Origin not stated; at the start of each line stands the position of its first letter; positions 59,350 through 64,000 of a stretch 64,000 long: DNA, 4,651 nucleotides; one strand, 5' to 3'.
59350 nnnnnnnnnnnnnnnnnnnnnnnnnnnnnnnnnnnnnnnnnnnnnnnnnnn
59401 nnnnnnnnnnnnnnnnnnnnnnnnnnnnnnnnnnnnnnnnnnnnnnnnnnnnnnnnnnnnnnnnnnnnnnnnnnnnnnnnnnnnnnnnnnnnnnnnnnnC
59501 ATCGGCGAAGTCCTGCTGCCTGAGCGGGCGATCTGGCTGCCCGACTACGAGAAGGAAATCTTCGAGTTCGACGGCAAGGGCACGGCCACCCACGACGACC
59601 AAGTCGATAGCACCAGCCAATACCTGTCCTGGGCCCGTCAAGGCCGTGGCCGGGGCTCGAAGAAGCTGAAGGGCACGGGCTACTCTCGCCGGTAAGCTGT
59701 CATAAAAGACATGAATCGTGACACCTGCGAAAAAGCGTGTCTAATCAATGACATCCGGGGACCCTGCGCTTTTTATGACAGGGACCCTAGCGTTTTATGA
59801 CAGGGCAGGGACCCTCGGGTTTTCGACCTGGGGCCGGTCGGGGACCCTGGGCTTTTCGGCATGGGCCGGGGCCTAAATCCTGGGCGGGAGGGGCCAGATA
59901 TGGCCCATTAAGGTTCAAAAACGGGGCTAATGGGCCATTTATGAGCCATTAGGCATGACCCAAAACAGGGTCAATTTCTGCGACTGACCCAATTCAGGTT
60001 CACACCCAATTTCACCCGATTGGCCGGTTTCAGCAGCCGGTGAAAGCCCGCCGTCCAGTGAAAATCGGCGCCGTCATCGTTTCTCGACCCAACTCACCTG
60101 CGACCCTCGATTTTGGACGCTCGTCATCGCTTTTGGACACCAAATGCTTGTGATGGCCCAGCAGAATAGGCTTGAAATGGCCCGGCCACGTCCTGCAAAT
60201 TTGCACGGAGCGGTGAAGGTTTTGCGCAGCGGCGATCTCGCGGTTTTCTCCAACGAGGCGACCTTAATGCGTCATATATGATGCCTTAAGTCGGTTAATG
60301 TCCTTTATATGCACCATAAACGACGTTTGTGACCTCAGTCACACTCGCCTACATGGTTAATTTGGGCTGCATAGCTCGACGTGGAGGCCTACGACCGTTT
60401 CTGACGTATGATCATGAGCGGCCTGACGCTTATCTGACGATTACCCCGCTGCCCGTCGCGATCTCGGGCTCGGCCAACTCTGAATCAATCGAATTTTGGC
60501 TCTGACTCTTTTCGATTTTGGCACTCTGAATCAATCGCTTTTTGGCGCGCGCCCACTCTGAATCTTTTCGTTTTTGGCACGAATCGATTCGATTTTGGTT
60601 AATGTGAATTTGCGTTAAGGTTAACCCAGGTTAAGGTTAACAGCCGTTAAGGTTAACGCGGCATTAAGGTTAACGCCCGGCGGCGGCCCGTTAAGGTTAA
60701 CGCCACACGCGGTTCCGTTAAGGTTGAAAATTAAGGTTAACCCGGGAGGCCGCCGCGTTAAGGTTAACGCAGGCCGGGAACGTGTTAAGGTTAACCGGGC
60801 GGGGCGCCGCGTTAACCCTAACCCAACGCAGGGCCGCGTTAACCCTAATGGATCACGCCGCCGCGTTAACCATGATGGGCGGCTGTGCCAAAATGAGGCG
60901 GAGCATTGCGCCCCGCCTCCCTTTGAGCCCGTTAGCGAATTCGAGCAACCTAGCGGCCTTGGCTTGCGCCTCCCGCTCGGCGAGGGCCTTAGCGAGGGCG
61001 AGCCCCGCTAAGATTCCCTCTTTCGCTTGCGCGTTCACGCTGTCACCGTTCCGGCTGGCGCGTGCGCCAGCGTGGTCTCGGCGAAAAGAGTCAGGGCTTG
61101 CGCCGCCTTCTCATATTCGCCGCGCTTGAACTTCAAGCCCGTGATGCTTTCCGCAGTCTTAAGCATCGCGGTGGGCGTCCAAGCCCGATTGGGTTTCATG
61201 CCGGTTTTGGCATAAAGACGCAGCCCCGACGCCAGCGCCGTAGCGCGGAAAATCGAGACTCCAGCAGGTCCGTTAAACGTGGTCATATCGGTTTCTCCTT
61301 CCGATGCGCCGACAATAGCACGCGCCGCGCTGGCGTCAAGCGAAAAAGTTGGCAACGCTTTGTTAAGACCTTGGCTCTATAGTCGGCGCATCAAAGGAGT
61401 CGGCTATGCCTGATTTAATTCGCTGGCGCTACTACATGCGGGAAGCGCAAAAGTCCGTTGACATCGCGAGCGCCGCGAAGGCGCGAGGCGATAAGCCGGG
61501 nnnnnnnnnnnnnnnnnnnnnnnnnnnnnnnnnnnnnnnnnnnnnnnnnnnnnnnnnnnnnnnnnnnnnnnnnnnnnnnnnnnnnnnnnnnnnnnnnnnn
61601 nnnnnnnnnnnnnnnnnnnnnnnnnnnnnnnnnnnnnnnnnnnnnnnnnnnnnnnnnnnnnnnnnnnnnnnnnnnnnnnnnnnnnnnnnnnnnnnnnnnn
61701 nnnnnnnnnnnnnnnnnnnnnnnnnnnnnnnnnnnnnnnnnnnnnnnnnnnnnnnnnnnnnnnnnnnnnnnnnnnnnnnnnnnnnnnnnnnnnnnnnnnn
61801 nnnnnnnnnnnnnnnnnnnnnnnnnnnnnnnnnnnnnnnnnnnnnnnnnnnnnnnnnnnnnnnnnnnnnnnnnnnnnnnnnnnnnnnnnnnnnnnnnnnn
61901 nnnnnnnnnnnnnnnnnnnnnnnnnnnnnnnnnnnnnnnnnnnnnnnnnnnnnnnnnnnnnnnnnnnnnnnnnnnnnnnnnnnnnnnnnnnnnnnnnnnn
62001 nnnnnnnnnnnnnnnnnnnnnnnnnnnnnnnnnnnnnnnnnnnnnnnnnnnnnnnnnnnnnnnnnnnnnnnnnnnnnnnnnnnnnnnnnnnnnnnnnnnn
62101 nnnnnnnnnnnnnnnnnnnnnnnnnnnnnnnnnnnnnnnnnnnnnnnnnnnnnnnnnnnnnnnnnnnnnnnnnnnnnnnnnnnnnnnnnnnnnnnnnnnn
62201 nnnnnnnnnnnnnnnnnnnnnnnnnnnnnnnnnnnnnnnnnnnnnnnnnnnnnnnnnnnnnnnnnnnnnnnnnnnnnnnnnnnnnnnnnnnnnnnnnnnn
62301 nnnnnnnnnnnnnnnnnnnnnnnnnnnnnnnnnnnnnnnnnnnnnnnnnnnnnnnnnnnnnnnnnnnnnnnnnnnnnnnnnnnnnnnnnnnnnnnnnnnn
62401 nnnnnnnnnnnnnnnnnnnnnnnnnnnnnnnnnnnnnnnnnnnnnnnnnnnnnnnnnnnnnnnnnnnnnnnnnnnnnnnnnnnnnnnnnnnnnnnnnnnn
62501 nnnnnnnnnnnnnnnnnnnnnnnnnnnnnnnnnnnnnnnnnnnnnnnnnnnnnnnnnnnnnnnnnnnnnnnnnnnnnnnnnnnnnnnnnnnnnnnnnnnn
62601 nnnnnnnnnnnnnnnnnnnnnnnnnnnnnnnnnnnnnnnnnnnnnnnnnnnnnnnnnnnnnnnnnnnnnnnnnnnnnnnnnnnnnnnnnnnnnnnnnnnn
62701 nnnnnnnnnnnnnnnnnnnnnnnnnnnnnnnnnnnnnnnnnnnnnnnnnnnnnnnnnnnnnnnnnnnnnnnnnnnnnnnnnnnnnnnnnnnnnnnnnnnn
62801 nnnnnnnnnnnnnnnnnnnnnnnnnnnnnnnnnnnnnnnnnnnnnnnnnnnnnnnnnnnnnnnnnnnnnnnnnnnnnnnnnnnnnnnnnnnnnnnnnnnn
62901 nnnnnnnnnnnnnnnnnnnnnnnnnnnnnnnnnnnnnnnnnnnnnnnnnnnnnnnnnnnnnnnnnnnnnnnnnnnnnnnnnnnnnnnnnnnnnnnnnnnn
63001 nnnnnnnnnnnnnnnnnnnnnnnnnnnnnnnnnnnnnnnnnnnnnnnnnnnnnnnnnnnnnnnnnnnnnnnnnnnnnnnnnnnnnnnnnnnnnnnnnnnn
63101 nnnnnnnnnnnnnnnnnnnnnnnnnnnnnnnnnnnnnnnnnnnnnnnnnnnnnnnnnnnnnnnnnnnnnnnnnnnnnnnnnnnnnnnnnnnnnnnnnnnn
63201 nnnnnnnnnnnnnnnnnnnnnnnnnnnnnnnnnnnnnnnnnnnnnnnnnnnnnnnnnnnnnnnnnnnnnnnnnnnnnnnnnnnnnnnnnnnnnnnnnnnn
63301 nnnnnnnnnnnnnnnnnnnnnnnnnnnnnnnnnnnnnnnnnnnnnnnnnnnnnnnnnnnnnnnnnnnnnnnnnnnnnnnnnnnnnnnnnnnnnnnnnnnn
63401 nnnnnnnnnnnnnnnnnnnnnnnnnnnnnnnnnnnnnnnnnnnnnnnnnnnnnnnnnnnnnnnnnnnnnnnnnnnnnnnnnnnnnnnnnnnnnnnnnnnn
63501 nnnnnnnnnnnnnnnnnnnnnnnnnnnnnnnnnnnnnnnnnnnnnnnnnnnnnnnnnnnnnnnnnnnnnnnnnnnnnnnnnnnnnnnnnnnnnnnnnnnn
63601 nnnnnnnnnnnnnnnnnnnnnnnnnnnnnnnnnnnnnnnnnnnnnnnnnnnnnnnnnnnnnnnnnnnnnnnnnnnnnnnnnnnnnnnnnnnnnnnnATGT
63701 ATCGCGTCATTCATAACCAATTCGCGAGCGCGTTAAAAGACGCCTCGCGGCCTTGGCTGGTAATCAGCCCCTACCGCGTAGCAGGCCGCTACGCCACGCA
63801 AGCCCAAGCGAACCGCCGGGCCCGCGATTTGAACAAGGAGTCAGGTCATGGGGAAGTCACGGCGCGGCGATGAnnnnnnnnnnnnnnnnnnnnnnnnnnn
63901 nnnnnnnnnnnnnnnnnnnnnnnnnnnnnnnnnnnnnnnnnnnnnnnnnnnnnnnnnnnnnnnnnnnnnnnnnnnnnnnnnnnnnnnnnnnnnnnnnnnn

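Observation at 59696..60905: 1.2-kb repeat-dense non-coding region right after terminase: likely genome terminus, pac/cos and/or origin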

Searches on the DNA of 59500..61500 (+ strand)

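Call 6: search_dna_similar(query=window:59600-61400:+, collection=phages, mode=distant)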
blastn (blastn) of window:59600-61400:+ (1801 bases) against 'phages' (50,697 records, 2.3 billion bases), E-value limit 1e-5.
Records with a match: 15; places in all: 65; records where one place covers at least 80% of the query: 0.
Best place of each record, by identity: 80-90% 2; 60-80% 13.
By first word of the organism name: Caulobacter 10; Bertelyvirus 2; Brevundimonas 2; Erythrobacter 1.
By host as written in the record: Caulobacter vibrioides CB15 9; Caulobacter crescentus NA1000 3; Brevundimonas goettingensis LVF2 1; Brevundimonas pondensis LVF1 1; Erythrobacter sp. JL475 1.
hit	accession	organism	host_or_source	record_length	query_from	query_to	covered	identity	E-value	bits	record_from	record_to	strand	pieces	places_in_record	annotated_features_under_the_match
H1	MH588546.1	Caulobacter phage CcrBL9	Caulobacter vibrioides CB15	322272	1013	1196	10%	74.1%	2e-7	126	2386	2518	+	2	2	right and left terminal repeat sequences and all genes contained ...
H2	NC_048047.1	Caulobacter phage CcrBL9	Caulobacter vibrioides CB15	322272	1013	1196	10%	74.1%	2e-7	126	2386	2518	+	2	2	right and left terminal repeat sequences and all genes contained ...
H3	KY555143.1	Caulobacter phage Ccr2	Caulobacter crescentus NA1000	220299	1015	1104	5%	81.4%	2e-13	84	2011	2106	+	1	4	right and left terminal repeat sequences and all genes contained ...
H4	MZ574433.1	Caulobacter phage RB23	Caulobacter vibrioides CB15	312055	1014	1105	5%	76.1%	2e-7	64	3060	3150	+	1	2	right and left terminal repeat sequences and all genes contained ...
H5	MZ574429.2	Caulobacter phage C1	Caulobacter vibrioides CB15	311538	1014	1105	5%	76.1%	2e-7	64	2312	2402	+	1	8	right and left terminal repeat sequences and all genes contained ...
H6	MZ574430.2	Caulobacter phage C2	Caulobacter vibrioides CB15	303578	1014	1105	5%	76.1%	2e-7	64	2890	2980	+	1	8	right and left terminal repeat sequences and all genes contained ...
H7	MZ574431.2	Caulobacter phage J4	Caulobacter vibrioides CB15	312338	1014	1105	5%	76.1%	2e-7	64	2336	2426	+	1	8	right and left terminal repeat sequences and all genes contained ...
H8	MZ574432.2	Caulobacter phage BL47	Caulobacter vibrioides CB15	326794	1014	1105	5%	76.1%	2e-7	64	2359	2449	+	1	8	right and left terminal repeat sequences and all genes contained ...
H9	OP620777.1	Bertelyvirus sp.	Caulobacter vibrioides CB15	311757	1014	1105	5%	76.1%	2e-7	64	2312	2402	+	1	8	right and left terminal repeat sequences and all genes contained ...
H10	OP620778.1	Bertelyvirus sp.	Caulobacter vibrioides CB15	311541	1014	1105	5%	76.1%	2e-7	64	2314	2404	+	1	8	right and left terminal repeat sequences and all genes contained ...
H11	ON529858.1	Brevundimonas phage vB_BgoS-Bajun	Brevundimonas goettingensis LVF2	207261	1014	1095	5%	78.3%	2e-6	62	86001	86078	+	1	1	none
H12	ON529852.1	Brevundimonas phage vB_BpoS-Kabachok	Brevundimonas pondensis LVF1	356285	1013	1090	4%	78.5%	7e-6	60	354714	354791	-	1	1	none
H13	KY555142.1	Caulobacter phage Ccr10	Caulobacter crescentus NA1000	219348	1031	1104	4%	78.8%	2e-6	62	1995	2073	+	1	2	right and left terminal repeat sequences and all genes contained ...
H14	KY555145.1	Caulobacter phage Ccr29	Caulobacter crescentus NA1000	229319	1031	1104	4%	78.8%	2e-6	62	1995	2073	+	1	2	right and left terminal repeat sequences and all genes contained ...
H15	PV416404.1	Erythrobacter phage XM05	Erythrobacter sp. JL475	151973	1190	1249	3%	81.7%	7e-6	60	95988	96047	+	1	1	none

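Call 7: search_dna_similar(query=window:59600-61400:+, collection=plasmids, mode=distant)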
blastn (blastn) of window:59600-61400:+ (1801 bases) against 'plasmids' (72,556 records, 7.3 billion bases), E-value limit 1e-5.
No match.
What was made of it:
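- There is no match in 72,556 plasmids (call 7).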

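Call 54: search_rna_families(source=window, start=59500, end=61500, threshold=evalue, max_evalue=1)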
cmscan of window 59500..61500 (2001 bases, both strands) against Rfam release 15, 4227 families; matches with E-value up to 1: 1.
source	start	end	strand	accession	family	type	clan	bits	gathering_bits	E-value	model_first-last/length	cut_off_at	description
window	60788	60820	+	RF03559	mir-8303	Gene; miRNA;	-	19.8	90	0.68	1-58/58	no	mir-8303 microRNA precursor family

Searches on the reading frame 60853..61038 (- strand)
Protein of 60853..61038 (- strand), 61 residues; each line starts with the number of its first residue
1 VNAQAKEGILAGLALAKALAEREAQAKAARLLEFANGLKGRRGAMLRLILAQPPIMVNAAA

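Call 10: search_protein_families(library=pfam, proteins=[window:60853-61038:-], max_evalue=0.01)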
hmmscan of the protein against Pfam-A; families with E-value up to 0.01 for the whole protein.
window:60853-61038:- (61 aa): 0 families

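Call 11: search_protein_families(library=phrogs, proteins=[window:60853-61038:-], max_evalue=0.01)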
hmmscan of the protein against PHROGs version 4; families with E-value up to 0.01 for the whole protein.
window:60853-61038:- (61 aa): 0 families

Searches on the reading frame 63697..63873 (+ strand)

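Call 103: search_protein_families(library=pfam, proteins=[window:63697-63873:+], max_evalue=0.01)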
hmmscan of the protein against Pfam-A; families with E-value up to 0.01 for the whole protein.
window:63697-63873:+ (58 aa): 1 family
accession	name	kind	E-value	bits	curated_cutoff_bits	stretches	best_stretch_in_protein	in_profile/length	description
PF09954.14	DUF2188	-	0.0032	18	22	1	27-55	20-48/62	Uncharacterized protein conserved in bacteria (DUF2188)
